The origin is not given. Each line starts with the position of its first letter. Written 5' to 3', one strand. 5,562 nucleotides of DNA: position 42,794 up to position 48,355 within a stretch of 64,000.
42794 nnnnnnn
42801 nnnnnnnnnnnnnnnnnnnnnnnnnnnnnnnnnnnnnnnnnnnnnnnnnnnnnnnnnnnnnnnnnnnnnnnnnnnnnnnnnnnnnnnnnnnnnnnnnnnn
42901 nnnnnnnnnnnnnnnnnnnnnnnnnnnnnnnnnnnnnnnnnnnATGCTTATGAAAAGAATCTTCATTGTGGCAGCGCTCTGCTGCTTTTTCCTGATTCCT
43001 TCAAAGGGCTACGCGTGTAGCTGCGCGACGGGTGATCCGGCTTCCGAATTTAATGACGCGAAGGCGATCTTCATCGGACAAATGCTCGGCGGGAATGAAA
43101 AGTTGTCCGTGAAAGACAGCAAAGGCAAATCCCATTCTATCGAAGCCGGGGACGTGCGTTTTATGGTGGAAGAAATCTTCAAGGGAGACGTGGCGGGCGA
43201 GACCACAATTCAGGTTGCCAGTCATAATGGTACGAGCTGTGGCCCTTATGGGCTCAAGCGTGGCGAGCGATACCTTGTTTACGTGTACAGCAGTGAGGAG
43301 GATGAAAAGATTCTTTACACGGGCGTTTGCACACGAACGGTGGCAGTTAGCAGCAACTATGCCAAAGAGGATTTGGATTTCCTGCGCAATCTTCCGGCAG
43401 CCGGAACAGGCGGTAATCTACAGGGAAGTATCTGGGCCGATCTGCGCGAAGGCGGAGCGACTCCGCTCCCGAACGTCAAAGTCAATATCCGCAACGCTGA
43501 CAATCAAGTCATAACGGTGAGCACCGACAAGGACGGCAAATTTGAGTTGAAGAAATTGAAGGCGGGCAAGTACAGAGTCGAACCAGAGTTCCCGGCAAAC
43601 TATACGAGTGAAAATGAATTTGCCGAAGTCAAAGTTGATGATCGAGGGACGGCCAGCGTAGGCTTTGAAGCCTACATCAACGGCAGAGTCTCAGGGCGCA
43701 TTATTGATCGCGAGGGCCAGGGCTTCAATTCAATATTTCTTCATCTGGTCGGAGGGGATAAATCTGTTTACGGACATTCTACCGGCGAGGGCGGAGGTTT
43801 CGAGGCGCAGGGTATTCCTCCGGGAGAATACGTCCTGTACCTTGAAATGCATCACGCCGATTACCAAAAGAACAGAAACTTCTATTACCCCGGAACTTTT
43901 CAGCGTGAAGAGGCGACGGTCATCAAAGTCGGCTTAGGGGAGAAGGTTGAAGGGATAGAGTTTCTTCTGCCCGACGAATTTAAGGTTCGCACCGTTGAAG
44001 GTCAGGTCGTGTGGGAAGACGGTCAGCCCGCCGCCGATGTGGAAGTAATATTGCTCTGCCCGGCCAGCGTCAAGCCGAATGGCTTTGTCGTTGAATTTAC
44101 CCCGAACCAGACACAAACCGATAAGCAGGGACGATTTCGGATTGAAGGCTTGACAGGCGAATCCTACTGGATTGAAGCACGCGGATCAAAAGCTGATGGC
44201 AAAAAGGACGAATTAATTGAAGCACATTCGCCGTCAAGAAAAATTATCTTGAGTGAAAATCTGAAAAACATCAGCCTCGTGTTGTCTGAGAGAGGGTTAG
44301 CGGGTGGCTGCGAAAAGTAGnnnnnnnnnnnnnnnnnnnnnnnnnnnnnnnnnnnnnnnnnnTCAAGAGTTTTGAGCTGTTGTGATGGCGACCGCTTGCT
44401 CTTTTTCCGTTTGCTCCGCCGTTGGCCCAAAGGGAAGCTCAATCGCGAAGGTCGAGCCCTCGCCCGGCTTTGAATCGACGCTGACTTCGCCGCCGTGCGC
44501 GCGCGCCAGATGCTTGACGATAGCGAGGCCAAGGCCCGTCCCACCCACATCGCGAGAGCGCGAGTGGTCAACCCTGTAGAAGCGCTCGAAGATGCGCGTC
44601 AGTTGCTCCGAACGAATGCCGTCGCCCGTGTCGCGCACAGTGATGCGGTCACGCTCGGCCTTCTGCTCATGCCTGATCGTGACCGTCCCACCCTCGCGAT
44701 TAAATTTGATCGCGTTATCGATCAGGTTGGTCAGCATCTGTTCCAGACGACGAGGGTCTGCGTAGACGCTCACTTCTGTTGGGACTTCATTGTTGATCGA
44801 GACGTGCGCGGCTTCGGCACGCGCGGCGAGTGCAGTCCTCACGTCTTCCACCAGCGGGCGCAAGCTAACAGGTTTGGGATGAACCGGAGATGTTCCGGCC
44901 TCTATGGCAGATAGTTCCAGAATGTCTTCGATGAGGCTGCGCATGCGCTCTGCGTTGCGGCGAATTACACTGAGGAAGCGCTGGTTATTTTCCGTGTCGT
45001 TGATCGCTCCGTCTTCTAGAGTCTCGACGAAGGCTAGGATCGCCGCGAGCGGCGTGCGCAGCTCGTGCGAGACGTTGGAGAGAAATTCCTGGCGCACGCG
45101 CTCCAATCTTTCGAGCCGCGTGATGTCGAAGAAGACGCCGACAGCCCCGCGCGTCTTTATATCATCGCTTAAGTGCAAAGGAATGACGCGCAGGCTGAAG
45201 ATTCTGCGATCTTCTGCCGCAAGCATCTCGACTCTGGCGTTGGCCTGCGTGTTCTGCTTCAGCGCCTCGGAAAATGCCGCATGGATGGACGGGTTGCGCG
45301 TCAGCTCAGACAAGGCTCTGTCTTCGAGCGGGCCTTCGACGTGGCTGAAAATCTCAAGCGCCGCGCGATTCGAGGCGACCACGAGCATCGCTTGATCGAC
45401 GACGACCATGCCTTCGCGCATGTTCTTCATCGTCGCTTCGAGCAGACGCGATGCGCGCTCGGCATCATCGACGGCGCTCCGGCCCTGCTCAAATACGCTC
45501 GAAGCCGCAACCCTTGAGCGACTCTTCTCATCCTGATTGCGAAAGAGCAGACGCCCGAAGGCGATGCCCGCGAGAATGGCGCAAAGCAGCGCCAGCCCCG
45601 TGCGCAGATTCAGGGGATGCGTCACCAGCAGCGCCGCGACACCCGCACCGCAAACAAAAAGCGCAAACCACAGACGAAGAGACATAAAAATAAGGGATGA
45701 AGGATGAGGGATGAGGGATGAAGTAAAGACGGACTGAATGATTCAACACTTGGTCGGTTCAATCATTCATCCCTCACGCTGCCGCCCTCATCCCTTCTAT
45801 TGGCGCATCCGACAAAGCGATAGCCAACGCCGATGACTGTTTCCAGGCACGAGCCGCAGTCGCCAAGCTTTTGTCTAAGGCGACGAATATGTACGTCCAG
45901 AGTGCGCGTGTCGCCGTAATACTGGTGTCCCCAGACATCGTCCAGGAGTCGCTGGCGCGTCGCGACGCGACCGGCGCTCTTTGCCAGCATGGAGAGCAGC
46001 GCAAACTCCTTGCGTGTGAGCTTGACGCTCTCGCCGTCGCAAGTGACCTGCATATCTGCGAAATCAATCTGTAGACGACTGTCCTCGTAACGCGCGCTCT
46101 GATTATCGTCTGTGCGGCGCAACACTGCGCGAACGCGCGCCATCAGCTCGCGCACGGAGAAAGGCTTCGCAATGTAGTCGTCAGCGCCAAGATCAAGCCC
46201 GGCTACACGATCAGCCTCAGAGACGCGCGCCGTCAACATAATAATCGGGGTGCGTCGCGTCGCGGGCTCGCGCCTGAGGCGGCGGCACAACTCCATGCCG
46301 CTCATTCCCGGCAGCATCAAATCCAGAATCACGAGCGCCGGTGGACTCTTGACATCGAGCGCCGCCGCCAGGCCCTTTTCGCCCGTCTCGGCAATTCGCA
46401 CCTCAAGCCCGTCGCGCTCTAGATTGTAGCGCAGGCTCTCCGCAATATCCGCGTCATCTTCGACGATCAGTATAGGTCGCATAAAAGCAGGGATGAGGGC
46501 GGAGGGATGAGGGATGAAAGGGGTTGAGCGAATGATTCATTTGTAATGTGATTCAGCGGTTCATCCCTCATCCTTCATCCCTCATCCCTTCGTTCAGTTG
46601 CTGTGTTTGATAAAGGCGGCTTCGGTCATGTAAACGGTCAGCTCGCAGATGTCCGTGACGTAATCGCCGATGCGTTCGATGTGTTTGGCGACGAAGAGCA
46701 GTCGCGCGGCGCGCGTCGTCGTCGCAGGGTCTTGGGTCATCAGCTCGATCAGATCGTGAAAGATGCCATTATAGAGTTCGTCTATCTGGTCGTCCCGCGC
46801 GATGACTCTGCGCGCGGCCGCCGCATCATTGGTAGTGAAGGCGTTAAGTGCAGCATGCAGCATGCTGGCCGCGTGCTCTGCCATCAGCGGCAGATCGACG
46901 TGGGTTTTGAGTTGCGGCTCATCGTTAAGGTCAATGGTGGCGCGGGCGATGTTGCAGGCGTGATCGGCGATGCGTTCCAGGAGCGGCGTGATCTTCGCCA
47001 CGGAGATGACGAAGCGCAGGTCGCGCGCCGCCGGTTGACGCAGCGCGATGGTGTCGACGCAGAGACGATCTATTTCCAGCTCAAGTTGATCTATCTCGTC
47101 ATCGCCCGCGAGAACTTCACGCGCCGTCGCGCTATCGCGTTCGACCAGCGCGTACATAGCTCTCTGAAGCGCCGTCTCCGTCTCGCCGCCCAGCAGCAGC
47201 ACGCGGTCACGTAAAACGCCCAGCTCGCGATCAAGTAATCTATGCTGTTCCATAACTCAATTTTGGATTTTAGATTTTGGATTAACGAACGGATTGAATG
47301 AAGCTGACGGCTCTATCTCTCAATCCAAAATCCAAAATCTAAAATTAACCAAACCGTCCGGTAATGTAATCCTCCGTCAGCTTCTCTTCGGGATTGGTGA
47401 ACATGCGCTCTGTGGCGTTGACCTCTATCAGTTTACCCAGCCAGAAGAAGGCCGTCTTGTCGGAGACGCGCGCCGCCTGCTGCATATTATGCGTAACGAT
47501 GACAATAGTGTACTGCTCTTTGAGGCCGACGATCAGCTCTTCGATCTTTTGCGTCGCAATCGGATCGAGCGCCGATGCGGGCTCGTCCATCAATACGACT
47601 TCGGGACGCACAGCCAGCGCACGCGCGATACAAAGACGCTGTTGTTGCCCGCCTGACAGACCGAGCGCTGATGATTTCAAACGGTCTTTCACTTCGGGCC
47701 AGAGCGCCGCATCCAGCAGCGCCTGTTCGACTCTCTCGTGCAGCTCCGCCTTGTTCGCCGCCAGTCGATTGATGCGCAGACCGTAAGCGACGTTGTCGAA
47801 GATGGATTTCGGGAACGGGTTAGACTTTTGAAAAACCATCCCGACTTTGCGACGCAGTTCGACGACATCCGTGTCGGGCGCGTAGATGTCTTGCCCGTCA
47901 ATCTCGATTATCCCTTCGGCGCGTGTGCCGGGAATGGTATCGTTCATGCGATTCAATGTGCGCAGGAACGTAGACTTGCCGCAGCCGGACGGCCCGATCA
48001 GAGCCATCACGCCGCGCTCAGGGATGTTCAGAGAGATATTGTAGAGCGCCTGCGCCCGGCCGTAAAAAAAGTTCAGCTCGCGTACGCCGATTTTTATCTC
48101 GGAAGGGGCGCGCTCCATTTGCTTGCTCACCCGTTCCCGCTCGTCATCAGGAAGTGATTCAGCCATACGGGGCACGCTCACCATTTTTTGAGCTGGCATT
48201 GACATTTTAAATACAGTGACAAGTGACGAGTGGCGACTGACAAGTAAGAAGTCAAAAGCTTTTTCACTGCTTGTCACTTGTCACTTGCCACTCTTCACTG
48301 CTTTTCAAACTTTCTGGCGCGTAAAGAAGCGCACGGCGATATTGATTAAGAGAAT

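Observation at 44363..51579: Every open intercistronic gap of the Pho cluster is filled by a heptamer hairpin drawn from four different families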

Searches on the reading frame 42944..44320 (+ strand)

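Call 6: search_protein_families(library=ncbifam, proteins=[window:42944-44320:+])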
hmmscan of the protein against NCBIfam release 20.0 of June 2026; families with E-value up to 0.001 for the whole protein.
window:42944-44320:+ (458 aa): 3 families
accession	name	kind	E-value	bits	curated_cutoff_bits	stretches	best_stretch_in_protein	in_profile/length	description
NF058648.1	ECF_sub_HI1622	equivalog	1e-05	25.6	100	0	173-217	37-83/180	NikL family nickel/cobalt ECF transporter subunit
TIGR04134.1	lipo_with_rSAM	hypoth_equivalog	1.3e-05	25.2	39.8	0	350-403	41-92/150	radical SAM-associated putative lipoprotein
NF012181.0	MSCRAMM_SdrD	exception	1.6e-05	22.5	2500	1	177-239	818-883/1379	MSCRAMM family adhesin SdrD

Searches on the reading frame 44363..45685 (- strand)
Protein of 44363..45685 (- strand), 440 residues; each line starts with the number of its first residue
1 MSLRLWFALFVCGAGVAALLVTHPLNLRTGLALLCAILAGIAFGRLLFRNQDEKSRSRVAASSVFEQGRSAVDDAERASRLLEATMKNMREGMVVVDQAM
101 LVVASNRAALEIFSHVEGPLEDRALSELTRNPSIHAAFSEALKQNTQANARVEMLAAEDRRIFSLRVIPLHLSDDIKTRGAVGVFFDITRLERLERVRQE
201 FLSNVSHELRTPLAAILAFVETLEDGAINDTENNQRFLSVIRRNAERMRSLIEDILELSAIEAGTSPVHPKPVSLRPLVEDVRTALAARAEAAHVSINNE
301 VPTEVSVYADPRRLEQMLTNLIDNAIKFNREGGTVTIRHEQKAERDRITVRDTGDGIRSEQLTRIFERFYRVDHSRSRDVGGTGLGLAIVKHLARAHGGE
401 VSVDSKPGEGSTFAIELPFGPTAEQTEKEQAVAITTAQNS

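Call 6: search_protein_families(library=ncbifam, proteins=[window:44363-45685:-])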
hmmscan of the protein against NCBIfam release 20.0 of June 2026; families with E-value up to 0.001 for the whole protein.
window:44363-45685:- (440 aa): 87 families (the best 25 are shown)
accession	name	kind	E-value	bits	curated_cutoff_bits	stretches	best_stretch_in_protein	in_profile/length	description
NF046044.1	PnpS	equivalog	1.2e-108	363.7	400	1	52-418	27-390/390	two-component system histidine kinase PnpS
TIGR02966.1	phoR_proteo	equivalog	1.5e-88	297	334.2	1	79-416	5-332/333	phosphate regulon sensor histidine kinase PhoR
NF033092.0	HK_WalK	equivalog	9.7e-84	282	725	1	64-419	242-594/594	cell wall metabolism sensor histidine kinase WalK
NF041735.1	hist_kin_RppB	equivalog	4.3e-62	210.3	400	1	198-418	216-438/438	two-component system sensor histidine kinase RppB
TIGR02956.1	TMAO_torS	equivalog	8.4e-57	193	676.5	1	194-433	460-696/967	TMAO reductase system sensor histidine kinase/response regulator TorS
NF047874.1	MASE3_PAS_HK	subfamily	1.5e-56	192.5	560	1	188-431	388-636/655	MASE3 domain-containing sensor histidine kinase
NF040691.1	MtrAB_MtrB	equivalog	8.9e-56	189.9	450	1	187-421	260-494/507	MtrAB system histidine kinase MtrB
NF008235.0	PRK11006.1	equivalog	2.1e-54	185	390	1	122-418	140-422/431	phosphate regulon sensor histidine kinase PhoR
NF008318.0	PRK11107.1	equivalog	1.6e-52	178.8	890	1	195-432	290-531/920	two-component sensor histidine kinase BarA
NF008468.0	PRK11360.1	equivalog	5.9e-52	176.9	646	1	81-426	269-615/616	two-component system sensor histidine kinase AtoS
NF012163.2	BaeS_SmeS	equivalog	2.3e-50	171.8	500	1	191-418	233-457/457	sensor histidine kinase efflux regulator BaeS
NF008312.0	PRK11100.1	equivalog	3.7e-50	171.1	356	1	191-418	250-473/477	two-component system sensor histidine kinase CreC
NF045911.1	TCSHisKinNblS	equivalog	4.5e-50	170.6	1000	1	81-418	267-619/621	two-component system sensor histidine kinase NblS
NF041947.1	LuxQ_Vibrio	equivalog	6.6e-50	169.9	1200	1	192-431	466-708/843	quorum-sensing autoinducer 2 sensor kinase/phosphatase LuxQ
NF038297.2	hybrid_HK_HrmK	equivalog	1.7e-49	169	725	1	190-433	227-471/607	hybrid histidine kinase/response regulator HrmK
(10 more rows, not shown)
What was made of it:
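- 44363..45685 (-): phoR-like sensor histidine kinase. Call 6: PnpS/PhoR best hits at 1e-108 and 1e-88, below the equivalog cut-off.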

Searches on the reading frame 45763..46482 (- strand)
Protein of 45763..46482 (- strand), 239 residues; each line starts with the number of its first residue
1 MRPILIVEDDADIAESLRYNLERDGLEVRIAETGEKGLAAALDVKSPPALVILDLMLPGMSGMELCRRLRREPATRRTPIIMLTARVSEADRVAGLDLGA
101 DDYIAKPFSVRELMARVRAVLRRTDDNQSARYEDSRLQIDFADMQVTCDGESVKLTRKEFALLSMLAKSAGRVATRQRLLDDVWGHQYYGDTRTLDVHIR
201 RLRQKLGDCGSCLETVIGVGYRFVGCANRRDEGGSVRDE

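Call 6: search_protein_families(library=ncbifam, proteins=[window:45763-46482:-])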
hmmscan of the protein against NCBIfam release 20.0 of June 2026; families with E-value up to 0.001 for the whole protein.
window:45763-46482:- (239 aa): 101 families (the best 25 are shown)
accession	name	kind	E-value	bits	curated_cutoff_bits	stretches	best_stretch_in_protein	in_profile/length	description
TIGR02154.1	PhoB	equivalog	1.6e-71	240.2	296.2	1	3-223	4-225/226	phosphate regulon transcriptional regulator PhoB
NF053854.1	RespRegPhoBBctds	equivalog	9e-69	231.3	270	1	4-223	1-224/225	two-component system response regulator PhoB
NF040689.1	MtrAB_MtrA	equivalog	1.5e-63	214.1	300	1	4-222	1-217/219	MtrAB system response regulator MtrA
NF040534.1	resp_reg_YycF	equivalog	4.5e-63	212.6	340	1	4-221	3-225/231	response regulator YycF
NF008296.0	PRK11083.1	equivalog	1e-59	201.8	273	1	3-222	5-224/228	two-component system response regulator CreB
NF041733.1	resp_reg_CseB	equivalog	8.1e-59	198.8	350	1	4-223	3-226/228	two-component system response regulator CseB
NF045944.1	ResRegRpaBCyano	equivalog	1.2e-54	185.2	330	1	5-223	1-227/229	response regulator transcription factor RpaB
TIGR01387.1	cztR_silR_copR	subfamily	1.7e-54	184.8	279.2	1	4-222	1-217/218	heavy metal response regulator transcription factor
NF008567.0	PRK11517.1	equivalog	1.8e-51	174.7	353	1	4-225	3-220/223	response regulator transcription factor HprR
NF041734.1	resp_reg_RppA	equivalog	5.9e-51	173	250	1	4-223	3-227/229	two-component system response regulator RppA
NF007928.2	PRK10643.1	equivalog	6.7e-51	173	330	1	4-222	3-215/216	two-component system response regulator PmrA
NF007982.1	PRK10710.1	equivalog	6.9e-51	173.1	380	1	3-224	9-228/235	envelope stress response regulator BaeR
NF007546.0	PRK10161.1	equivalog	1.1e-50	172.3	471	1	2-224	3-226/229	phosphate response regulator transcription factor PhoB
NF041209.1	resp_regPieR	equivalog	1.7e-49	168.5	450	1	4-223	3-227/231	two component system response regulator PieR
NF007005.1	PRK09468.1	equivalog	1.6e-48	165.2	331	1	4-225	6-233/237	osmolarity response regulator transcription factor OmpR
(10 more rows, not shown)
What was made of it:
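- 45763..46482 (-): phoB response regulator. Call 6 (TIGR02154, 1.6e-71).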

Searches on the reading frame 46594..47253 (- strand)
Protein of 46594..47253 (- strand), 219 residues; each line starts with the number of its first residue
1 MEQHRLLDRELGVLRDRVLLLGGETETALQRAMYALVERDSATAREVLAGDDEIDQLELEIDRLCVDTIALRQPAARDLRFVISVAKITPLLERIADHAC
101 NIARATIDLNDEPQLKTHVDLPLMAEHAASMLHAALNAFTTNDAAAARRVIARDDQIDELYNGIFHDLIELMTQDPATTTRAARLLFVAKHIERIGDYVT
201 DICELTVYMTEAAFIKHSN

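Call 6: search_protein_families(library=ncbifam, proteins=[window:46594-47253:-])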
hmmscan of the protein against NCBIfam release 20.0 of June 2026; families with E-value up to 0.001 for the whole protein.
window:46594-47253:- (219 aa): 2 families
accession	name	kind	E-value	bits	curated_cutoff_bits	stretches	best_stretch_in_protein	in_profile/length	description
TIGR02135.1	phoU_full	equivalog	8e-63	211.9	130.25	1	7-213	3-210/212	phosphate signaling complex protein PhoU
NF008332.0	PRK11115.1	equivalog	5.2e-49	166.9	342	1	8-217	15-224/239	phosphate signaling complex protein PhoU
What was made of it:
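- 46594..47253 (-): phoU. Call 6 (TIGR02135, 211.9 bits, cut-off 130)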

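Call 15: find_encoding_contigs(protein=window:46594-47253:-, flank=10000, max_places=6)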
Protein window:46594-47253:- (219 aa): 1 contig read that carries it; 1 place shown.
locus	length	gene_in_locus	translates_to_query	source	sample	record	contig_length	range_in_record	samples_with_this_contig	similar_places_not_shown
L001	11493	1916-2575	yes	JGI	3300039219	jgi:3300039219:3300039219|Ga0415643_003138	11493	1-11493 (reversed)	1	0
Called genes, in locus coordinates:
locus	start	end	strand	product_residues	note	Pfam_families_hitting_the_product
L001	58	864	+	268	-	PF00528:BPD_transp_1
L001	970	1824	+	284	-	PF00005:ABC_tran, PF02463:SMC_N, PF13401:AAA_22 (weak), PF13304:AAA_21 (faint)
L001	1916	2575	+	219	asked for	PF01895:PhoU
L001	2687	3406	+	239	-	PF00072:Response_reg, PF00486:Trans_reg_C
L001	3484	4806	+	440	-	PF08448:PAS_4 (weak), PF00512:HisKA, PF02518:HATPase_c, PF13589:HATPase_c_3 (weak)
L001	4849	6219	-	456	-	PF10670:DUF4198 (faint), PF22904:NOMO1-like_2nd (faint), PF01060:TTR-52 (faint), PF09430:EMC7_beta-sandw (faint), PF13620:CarboxypepD_reg (weak), PF17210:SdrD_B (weak), PF17802:SpaA, PF13620:CarboxypepD_reg (weak), +3 more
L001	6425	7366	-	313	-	PF01435:Peptidase_M48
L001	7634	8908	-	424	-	PF00077:RVP (faint), PF13650:Asp_protease_2, PF13975:gag-asp_proteas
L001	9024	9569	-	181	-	PF00565:SNase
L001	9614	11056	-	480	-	PF01435:Peptidase_M48, PF01789:PsbP (faint)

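Call 16: find_related_loci(query=window:46594-47253:-, collection=genome_contigs, flank=10000)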
Query window:46594-47253:- (219 aa) in genome_contigs; peptide patterns used: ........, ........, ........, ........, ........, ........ (x = any residue, [..] = any of these).
598 stretches matched a pattern (row limit reached: there are more); 492 encode a relative of the query (tblastn E <= 1e-3); the best 80 are kept; 80 distinct loci.
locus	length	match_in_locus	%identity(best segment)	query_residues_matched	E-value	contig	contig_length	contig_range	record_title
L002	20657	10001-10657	83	1-219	1e-119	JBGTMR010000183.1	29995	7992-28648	MAG: Pyrinomonadaceae bacterium isolate JTS-RE369 k141_10542030, whole genome shotgun sequence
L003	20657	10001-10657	83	1-219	2e-119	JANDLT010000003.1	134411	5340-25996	MAG: Pyrinomonadaceae bacterium MAG19_C2-C3 MAG19_2, whole genome shotgun sequence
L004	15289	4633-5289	84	1-219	2e-119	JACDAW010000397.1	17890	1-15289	MAG: Pyrinomonadaceae bacterium isolate MGR_bin266 SD2897-2912_k127_9107380, whole genome shotgun sequence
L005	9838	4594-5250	85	1-219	4e-119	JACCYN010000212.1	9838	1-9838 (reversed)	MAG: Pyrinomonadaceae bacterium isolate MGR_bin205 SD2897-2912_k127_2964811, whole genome shotgun sequence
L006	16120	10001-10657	83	1-219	2e-118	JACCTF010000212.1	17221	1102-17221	MAG: Pyrinomonadaceae bacterium isolate MGR_bin67 SD2897-2912_k127_544966, whole genome shotgun sequence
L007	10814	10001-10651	82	3-219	1e-117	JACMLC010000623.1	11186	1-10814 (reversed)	MAG: Pyrinomonadaceae bacterium isolate ES-bin-285 ES-bin-285-contig-k141_10627907, whole genome shotgun sequence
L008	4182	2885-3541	80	1-219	2e-118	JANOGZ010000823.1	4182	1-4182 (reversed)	MAG: Pyrinomonadaceae bacterium isolate SOY_64_concoct_390 SOY_64_k141_1343430, whole genome shotgun sequence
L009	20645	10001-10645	84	5-219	2e-116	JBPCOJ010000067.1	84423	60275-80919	MAG: Pyrinomonadaceae bacterium isolate TH_ant_mag_153 S1Ck127_8509369_flag_0_multi_19.9977_len_84423, whole genome shot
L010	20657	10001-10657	81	1-219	1e-115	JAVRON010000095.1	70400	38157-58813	MAG: Acidobacteriota bacterium isolate BP_26 scaffold_6380149, whole genome shotgun sequence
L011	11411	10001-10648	81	4-219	2e-115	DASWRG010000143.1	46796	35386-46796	MAG TPA_asm: Pyrinomonadaceae bacterium isolate SMAG_U3515 k141_1619343, whole genome shotgun sequence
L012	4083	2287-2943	80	1-219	1e-116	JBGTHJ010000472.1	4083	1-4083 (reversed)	MAG: Pyrinomonadaceae bacterium isolate JTS-RE236 k141_1470800, whole genome shotgun sequence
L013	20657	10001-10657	81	1-219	9e-114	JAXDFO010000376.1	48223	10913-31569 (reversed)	MAG: Blastocatellia bacterium isolate BP_48 scaffold_3813763, whole genome shotgun sequence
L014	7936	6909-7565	79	1-219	1e-113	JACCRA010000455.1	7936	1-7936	MAG: Pyrinomonadaceae bacterium isolate MGR_bin10 SD2897-2912_k127_661416, whole genome shotgun sequence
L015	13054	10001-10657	83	1-219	4e-113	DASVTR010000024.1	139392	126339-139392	MAG TPA_asm: Pyrinomonadaceae bacterium isolate SMAG_U3296 k141_332683, whole genome shotgun sequence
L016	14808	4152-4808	79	1-219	4e-113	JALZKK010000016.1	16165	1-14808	MAG: Acidobacteriota bacterium isolate MSU bin5 SD1457-59_k127_554907, whole genome shotgun sequence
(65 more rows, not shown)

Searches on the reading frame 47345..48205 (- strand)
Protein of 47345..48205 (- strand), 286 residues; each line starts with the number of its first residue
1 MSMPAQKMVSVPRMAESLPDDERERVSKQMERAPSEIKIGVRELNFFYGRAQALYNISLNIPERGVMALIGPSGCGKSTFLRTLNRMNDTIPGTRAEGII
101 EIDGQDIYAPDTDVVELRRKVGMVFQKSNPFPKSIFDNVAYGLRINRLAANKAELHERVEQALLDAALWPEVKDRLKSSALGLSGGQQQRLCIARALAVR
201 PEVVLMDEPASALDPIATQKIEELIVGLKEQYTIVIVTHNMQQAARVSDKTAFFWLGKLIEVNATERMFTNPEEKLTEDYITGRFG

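Call 6: search_protein_families(library=ncbifam, proteins=[window:47345-48205:-])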
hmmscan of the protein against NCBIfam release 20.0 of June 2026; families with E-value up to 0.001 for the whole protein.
window:47345-48205:- (286 aa): 188 families (the best 25 are shown)
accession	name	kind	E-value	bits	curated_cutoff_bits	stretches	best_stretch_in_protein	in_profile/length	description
TIGR00972.1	3a0107s01c2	equivalog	1.3e-118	394.8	343.2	1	39-286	2-248/248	phosphate ABC transporter ATP-binding protein PstB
NF010860.0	PRK14267.1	equivalog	1.3e-97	326.4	412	1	38-286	4-253/253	phosphate ABC transporter ATP-binding protein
NF010851.0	PRK14258.1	subfamily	6.6e-79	265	425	1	39-285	8-260/261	phosphate ABC transporter ATP-binding protein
NF010864.0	PRK14271.1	equivalog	4.3e-75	252.3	561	1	51-284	34-265/276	phosphate ABC transporter ATP-binding protein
NF010840.0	PRK14246.1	equivalog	1.7e-67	227.8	425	1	49-285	21-256/257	phosphate ABC transporter ATP-binding protein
NF008338.0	PRK11124.1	equivalog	1.4e-46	159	369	1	39-281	3-240/242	arginine ABC transporter ATP-binding protein ArtP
TIGR01186.1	proV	subfamily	1.6e-46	159.1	326.6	1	49-282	4-231/363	betaine/proline/choline family ABC transporter ATP-binding protein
TIGR04521.1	ECF_ATPase_2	equivalog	4.6e-45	153.9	330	1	41-274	3-238/279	energy-coupling factor transporter ATPase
NF008428.0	PRK11264.1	equivalog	6.9e-45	153.2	406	1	39-281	4-244/250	L-cystine ABC transporter ATP-binding protein TcyN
NF007027.0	PRK09493.1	equivalog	1.4e-44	152.2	379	1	42-280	5-235/240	glutamine ABC transporter ATP-binding protein GlnQ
TIGR02314.1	ABC_MetN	equivalog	3.2e-43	148.1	499.7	1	51-283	18-243/343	methionine ABC transporter ATP-binding protein MetN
TIGR00968.1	3a0106s01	subfamily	1.5e-42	145.8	342.75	1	41-281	3-231/237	sulfate ABC transporter ATP-binding protein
TIGR03265.1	PhnT2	equivalog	6.7e-42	144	457.7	1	39-281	5-235/353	putative 2-aminoethylphosphonate ABC transporter ATP-binding protein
TIGR03005.1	ectoine_ehuA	equivalog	4.1e-41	140.9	345.4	1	47-281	9-247/252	ectoine/hydroxyectoine ABC transporter ATP-binding protein EhuA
TIGR03258.1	PhnT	equivalog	4.7e-41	141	499.15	1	40-281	10-240/359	2-aminoethylphosphonate ABC transport system ATP-binding subunit PhnT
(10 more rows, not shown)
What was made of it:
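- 47345..48205 (-): pstB. Call 6 (TIGR00972, 394.8 bits).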
